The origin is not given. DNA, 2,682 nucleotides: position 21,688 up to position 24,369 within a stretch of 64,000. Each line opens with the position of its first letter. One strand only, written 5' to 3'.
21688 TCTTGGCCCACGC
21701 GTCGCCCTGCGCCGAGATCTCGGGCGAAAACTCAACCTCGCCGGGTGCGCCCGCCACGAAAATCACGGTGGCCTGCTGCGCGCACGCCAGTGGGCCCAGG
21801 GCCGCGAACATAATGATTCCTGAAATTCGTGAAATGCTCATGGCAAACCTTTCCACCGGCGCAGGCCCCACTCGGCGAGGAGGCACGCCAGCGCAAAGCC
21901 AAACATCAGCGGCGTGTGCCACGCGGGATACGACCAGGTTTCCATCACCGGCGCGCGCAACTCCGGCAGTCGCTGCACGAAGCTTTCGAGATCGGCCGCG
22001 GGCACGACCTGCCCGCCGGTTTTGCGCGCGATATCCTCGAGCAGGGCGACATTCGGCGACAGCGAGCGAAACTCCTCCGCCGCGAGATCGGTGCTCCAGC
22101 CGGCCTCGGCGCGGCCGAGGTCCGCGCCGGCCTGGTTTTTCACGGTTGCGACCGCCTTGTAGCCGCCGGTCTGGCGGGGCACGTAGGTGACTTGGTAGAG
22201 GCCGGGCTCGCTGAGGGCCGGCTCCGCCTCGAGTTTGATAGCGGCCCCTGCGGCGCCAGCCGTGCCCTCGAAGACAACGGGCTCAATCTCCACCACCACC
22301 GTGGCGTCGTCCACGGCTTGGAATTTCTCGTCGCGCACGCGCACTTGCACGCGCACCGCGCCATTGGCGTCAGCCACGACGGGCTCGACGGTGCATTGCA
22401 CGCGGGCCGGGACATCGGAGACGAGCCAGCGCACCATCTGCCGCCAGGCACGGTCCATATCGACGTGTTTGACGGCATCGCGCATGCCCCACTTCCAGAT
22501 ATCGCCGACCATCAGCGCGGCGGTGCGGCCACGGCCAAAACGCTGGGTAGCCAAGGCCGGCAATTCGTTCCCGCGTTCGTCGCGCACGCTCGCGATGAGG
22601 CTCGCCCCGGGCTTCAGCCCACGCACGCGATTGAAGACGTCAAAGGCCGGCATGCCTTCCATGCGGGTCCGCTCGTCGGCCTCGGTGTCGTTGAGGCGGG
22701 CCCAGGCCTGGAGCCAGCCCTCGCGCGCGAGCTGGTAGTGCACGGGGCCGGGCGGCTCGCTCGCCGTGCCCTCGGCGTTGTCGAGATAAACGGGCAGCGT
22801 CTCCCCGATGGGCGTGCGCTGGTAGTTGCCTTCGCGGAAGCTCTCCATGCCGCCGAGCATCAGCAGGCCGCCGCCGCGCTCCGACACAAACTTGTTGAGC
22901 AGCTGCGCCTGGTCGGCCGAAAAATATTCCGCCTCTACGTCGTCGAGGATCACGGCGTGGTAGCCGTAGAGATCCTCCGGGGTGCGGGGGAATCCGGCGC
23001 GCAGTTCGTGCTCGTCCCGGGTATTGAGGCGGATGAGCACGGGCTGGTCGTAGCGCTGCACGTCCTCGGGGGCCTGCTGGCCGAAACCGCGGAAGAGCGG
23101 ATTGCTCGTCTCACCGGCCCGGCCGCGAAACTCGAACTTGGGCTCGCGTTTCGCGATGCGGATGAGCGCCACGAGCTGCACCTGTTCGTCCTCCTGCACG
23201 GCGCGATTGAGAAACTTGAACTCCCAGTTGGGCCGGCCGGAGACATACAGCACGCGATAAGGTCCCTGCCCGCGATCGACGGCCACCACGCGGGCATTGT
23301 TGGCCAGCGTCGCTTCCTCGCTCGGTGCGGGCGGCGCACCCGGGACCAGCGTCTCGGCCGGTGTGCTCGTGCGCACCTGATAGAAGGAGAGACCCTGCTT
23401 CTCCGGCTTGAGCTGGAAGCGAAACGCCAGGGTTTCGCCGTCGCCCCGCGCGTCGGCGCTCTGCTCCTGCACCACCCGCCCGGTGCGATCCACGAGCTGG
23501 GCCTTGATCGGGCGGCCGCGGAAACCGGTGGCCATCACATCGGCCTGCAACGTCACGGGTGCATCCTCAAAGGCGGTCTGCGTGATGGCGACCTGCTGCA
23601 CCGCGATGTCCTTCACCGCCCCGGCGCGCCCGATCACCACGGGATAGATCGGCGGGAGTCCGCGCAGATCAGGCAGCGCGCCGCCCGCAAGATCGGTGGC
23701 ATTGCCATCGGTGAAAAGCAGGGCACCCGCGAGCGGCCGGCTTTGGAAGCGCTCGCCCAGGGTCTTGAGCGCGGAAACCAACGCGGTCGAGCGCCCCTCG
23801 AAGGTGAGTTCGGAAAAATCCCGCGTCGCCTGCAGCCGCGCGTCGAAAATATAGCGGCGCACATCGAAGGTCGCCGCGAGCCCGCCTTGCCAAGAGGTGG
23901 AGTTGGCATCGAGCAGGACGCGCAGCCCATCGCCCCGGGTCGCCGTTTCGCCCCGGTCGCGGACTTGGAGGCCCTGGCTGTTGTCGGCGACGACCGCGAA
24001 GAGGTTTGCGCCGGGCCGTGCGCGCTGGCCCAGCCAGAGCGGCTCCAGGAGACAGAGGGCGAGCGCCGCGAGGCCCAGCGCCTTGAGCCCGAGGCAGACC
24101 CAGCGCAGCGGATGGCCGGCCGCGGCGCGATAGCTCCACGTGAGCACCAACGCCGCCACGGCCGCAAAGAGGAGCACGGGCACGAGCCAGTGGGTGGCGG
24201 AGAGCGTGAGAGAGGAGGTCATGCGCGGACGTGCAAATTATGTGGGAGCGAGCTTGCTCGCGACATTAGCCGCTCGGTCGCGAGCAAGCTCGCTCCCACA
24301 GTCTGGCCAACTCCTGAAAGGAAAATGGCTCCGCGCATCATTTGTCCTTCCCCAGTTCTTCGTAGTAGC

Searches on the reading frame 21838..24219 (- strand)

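Call 82: search_protein_families(library=pfam, proteins=[window:21838-24219:-], max_evalue=0.00001)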
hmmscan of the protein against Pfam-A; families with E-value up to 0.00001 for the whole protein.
window:21838-24219:- (793 aa): 1 family
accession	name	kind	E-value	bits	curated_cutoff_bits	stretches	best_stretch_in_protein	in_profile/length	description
PF07090.17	GATase1_like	-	7.6e-12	45.8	27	1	402-600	49-246/247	Putative glutamine amidotransferase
